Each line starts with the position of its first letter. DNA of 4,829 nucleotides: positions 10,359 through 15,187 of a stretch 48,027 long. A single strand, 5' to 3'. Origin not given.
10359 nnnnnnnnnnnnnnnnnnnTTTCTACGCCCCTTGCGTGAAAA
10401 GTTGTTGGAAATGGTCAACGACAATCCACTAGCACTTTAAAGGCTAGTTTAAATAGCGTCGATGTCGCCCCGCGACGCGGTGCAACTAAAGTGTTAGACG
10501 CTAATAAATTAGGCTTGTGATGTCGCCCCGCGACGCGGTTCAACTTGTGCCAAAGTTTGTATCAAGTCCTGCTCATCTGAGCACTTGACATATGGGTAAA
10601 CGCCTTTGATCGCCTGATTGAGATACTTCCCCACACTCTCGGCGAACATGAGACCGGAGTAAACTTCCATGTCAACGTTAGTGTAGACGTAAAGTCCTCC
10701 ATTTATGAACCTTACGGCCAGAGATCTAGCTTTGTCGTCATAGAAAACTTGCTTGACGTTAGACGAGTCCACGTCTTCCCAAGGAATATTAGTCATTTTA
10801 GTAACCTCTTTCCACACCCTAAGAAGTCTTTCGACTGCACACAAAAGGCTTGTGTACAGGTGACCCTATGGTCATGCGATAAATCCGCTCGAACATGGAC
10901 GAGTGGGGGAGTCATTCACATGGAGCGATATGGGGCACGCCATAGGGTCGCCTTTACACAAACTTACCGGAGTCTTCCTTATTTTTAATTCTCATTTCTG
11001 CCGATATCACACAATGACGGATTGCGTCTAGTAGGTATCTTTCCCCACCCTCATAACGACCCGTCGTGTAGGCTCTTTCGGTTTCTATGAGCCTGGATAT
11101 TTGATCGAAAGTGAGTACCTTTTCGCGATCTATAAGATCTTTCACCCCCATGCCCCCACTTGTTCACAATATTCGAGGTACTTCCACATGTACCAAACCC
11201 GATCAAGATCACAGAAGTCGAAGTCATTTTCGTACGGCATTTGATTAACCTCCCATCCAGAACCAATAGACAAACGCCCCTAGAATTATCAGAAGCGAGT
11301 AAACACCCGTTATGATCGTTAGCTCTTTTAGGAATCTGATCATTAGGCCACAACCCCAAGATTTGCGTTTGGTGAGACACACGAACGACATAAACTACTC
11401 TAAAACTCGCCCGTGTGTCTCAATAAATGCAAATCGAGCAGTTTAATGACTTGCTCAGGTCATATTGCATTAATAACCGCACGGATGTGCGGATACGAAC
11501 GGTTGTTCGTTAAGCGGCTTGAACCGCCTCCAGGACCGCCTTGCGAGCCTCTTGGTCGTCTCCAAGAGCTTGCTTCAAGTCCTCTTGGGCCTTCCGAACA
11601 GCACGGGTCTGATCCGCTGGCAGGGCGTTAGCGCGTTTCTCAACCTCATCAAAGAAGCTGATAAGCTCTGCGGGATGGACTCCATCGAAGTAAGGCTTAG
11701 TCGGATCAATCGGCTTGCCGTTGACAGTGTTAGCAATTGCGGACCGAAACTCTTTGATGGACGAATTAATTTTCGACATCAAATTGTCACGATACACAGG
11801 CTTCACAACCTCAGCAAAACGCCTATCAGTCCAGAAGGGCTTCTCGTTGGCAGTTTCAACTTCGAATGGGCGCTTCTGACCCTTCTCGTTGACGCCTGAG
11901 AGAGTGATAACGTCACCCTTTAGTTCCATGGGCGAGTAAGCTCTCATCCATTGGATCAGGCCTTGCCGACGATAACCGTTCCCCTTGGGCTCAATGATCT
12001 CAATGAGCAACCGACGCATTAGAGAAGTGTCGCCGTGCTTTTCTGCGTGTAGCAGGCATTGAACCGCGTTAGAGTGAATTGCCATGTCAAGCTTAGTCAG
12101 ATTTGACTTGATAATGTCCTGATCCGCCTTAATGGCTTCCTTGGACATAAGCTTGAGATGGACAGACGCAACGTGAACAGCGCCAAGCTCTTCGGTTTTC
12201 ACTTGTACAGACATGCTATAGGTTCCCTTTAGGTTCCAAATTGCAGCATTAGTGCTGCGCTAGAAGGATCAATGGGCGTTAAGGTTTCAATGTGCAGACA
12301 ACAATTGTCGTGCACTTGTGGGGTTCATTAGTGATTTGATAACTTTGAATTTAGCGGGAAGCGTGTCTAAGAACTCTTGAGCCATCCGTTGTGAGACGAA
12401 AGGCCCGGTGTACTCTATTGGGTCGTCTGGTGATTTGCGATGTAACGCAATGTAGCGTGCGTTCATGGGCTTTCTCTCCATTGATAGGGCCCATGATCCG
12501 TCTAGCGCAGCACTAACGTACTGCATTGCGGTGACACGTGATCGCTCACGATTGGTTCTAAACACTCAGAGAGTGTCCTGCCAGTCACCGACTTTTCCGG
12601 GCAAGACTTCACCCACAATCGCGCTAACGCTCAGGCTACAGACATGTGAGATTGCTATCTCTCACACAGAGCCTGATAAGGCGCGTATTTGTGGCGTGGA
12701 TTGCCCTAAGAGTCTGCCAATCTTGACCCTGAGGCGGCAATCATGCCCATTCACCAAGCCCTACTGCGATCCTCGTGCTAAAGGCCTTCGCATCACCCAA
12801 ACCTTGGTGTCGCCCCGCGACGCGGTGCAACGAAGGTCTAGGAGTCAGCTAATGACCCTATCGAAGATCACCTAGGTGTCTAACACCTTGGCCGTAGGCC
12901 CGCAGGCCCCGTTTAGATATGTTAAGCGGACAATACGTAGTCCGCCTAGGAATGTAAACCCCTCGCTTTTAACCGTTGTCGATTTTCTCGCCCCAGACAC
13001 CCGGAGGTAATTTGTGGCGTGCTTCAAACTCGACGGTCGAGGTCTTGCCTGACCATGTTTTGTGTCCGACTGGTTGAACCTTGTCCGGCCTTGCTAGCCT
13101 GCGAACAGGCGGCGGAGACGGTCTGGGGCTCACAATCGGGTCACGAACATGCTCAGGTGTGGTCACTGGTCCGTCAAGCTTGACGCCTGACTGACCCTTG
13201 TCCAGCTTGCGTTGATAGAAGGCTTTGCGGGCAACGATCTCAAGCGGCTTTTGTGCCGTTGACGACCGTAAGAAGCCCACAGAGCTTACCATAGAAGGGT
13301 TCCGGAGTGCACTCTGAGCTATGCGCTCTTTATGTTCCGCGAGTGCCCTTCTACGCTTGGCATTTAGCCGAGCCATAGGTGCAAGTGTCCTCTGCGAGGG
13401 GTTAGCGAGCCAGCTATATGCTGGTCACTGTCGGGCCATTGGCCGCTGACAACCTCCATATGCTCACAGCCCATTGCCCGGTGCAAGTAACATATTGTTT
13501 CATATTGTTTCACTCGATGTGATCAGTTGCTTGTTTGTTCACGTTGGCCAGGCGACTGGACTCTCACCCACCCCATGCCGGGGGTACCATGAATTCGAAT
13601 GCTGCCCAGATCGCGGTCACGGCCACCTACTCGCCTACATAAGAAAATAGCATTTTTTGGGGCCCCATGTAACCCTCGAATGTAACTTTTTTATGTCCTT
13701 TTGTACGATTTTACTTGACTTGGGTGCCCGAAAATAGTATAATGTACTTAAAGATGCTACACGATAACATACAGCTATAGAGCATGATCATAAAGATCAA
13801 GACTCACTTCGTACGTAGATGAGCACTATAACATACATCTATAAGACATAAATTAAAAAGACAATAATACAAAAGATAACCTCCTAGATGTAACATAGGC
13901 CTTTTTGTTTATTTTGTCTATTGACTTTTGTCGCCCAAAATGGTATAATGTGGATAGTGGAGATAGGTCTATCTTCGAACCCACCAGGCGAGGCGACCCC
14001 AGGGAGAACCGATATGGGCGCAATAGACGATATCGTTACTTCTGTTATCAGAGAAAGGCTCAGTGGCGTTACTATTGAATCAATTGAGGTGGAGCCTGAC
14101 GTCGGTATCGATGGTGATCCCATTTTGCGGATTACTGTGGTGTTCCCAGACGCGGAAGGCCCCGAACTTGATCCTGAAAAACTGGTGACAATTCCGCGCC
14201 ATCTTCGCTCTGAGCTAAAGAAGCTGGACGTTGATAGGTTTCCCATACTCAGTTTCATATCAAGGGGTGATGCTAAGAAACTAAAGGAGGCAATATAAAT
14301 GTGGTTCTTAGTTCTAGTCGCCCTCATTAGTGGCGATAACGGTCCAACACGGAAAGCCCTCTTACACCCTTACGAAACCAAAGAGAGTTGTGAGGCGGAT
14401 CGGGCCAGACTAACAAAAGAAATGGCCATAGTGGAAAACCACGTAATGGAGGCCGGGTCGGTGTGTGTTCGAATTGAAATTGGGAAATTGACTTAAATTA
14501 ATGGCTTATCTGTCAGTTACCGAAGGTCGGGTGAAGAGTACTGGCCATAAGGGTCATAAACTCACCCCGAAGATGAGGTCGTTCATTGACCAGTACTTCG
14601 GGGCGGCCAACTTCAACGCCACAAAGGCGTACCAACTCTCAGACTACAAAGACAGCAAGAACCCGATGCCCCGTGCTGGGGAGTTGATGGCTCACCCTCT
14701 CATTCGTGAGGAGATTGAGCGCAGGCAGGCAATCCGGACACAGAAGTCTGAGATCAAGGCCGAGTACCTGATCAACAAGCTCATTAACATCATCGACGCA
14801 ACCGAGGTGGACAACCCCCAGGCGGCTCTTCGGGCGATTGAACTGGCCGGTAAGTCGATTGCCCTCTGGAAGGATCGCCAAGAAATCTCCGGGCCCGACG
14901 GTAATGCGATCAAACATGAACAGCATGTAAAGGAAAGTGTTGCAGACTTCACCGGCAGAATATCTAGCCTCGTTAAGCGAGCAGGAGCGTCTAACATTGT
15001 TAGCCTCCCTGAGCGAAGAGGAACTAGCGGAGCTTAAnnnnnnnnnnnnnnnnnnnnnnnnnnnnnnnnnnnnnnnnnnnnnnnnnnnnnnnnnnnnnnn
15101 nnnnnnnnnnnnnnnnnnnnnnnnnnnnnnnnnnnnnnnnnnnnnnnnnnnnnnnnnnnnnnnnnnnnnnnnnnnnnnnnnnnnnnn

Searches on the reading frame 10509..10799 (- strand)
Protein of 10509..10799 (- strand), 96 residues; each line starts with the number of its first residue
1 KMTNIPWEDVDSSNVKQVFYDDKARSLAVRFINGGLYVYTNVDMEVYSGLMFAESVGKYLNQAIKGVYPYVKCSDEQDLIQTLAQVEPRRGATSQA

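Call 9: search_protein_families(library=pfam, proteins=[window:10509-10799:-], max_evalue=0.01)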
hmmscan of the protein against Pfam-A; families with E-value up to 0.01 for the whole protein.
window:10509-10799:- (96 aa): 1 family
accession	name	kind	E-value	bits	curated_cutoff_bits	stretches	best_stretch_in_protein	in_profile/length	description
PF13619.11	KTSC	-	1.3e-18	66.9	25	1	11-68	1-58/58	KTSC domain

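Call 10: search_protein_families(library=phrogs, proteins=[window:10509-10799:-], max_evalue=0.001)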
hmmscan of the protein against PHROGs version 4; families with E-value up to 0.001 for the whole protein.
window:10509-10799:- (96 aa): 3 families
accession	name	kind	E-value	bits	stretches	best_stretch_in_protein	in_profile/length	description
phrog_3292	-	unknown function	7.3e-18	65.9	1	4-78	107-181/436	-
phrog_8113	-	unknown function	2.2e-11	45.2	1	11-78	18-85/144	-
phrog_7365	-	unknown function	0.00027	21.5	1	10-65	10-67/79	-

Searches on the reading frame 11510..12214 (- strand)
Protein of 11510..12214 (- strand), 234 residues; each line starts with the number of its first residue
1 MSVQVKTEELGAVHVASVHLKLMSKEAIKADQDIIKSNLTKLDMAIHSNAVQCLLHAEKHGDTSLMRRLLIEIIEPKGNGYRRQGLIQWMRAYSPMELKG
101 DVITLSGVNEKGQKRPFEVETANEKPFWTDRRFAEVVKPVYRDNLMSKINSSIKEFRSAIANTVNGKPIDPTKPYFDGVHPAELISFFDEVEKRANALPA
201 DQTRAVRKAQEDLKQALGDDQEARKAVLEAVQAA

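Call 9: search_protein_families(library=pfam, proteins=[window:11510-12214:-], max_evalue=0.01)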
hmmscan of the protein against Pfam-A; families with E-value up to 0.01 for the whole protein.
window:11510-12214:- (234 aa): 0 families

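Call 10: search_protein_families(library=phrogs, proteins=[window:11510-12214:-], max_evalue=0.001)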
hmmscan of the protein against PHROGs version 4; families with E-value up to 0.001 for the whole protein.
window:11510-12214:- (234 aa): 1 family
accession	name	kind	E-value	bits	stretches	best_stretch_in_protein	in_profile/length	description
phrog_1448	-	unknown function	2.4e-17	64.2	1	21-129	18-124/190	-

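Call 55: find_encoding_contigs(protein=window:11510-12214:-, flank=6000, max_places=10)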
Protein window:11510-12214:- (234 aa): 1 contig read that carries it; 1 place shown.
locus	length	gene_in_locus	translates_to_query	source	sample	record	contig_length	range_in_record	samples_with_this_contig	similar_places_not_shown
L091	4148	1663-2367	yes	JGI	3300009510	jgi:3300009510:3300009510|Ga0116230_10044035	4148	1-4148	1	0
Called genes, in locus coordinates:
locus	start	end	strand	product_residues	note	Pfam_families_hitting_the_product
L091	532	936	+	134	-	-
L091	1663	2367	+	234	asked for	-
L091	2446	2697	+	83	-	-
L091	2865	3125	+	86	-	PF13619:KTSC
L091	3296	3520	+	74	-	-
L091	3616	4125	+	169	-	-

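Call 61: find_homologous_proteins(query=window:11510-12214:-, max_evalue=1e-30)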
Query window:11510-12214:- (234 aa): 187 proteins with E <= 1e-30 among 836 candidates; the best 120 are listed.
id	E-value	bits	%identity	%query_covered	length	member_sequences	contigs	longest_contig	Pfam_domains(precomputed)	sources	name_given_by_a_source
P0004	1.6e-148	510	100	100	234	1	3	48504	-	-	-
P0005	1.8e-90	320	68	89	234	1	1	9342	-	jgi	-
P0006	2.6e-88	313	66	90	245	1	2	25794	-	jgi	jgi:hypothetical protein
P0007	4.9e-85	303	67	93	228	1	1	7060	-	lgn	-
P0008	5.2e-84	299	68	86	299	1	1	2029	-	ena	-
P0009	7.7e-79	282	61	91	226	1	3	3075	-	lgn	-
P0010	3.2e-77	277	62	90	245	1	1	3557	-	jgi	jgi:hypothetical protein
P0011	1.2e-75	272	56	94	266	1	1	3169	-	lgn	-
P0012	1.8e-74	268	60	91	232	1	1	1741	-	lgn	-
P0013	1.4e-73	265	63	87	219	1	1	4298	-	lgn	-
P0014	1.6e-73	265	58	92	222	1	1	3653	-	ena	-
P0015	2.4e-73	265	57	95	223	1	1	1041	-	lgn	-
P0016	1.4e-70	255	60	85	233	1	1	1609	-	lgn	-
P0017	3.4e-70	254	56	92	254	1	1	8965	-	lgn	-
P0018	9.6e-70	253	57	84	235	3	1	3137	-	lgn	-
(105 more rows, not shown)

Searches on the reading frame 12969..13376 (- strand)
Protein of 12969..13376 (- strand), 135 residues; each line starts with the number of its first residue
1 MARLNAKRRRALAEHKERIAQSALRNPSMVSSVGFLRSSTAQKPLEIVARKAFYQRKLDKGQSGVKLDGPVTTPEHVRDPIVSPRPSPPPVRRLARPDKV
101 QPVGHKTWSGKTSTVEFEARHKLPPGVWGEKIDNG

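Call 9: search_protein_families(library=pfam, proteins=[window:12969-13376:-], max_evalue=0.01)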
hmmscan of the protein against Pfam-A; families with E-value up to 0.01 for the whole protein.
window:12969-13376:- (135 aa): 0 families

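Call 10: search_protein_families(library=phrogs, proteins=[window:12969-13376:-], max_evalue=0.001)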
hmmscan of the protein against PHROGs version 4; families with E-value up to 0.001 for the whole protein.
window:12969-13376:- (135 aa): 0 families

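Call 49: find_encoding_contigs(protein=window:12969-13376:-, flank=5000, max_places=10)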
Protein window:12969-13376:- (135 aa): 1 contig read that carries it; 1 place shown.
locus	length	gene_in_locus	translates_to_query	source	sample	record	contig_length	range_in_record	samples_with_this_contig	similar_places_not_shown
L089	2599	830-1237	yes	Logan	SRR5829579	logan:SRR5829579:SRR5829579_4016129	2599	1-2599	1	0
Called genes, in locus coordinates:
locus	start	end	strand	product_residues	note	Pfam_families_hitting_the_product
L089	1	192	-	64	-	?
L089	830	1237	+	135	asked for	-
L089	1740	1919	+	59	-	-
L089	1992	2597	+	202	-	?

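Call 53: find_homologous_proteins(query=window:12969-13376:-, max_evalue=0.001)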
Query window:12969-13376:- (135 aa): 3 proteins with E <= 0.001 among 47 candidates.
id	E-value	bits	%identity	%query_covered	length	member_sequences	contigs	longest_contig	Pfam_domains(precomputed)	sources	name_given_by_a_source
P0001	2.5e-71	256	88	100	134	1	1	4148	-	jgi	-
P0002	9.8e-65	235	100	79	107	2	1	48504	-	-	-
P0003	1.7e-32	130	64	81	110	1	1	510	-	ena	-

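Call 54: find_encoding_contigs(protein=P0003, flank=5000)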
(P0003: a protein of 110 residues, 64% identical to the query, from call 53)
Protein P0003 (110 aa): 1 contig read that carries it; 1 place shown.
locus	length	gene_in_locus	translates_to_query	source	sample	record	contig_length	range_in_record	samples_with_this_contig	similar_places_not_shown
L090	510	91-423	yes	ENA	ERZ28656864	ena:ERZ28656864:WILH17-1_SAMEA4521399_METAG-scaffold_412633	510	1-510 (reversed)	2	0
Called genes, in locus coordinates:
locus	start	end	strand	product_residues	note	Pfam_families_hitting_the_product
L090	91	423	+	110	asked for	-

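Call 73: search_solved_structures(query=window:12969-13376:-, max_evalue=10)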
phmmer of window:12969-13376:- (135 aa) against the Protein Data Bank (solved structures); distinct sequences matched with E-value up to 10: 2.
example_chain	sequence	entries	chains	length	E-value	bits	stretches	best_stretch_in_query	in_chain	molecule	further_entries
7aih_N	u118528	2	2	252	0.76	13.4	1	32-125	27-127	uL23m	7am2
7ane_N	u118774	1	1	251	0.79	13.3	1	32-125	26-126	uL23m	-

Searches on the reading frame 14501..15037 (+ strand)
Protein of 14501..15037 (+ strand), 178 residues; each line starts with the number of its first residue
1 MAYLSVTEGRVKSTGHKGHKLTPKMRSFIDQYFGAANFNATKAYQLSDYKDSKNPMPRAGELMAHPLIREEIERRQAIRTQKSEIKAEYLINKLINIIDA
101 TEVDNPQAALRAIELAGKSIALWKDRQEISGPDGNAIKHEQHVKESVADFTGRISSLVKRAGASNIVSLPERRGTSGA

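Call 11: search_protein_families(library=phrogs, proteins=[window:14501-15037:+], max_evalue=0.001)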
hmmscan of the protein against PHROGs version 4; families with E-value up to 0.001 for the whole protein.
window:14501-15037:+ (178 aa): 2 families
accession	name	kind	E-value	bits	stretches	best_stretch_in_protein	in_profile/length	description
phrog_51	-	head and packaging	6.7e-14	53.2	1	12-139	80-230/261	terminase small subunit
phrog_2606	-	head and packaging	3.4e-06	27.6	1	19-98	87-164/310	terminase small subunit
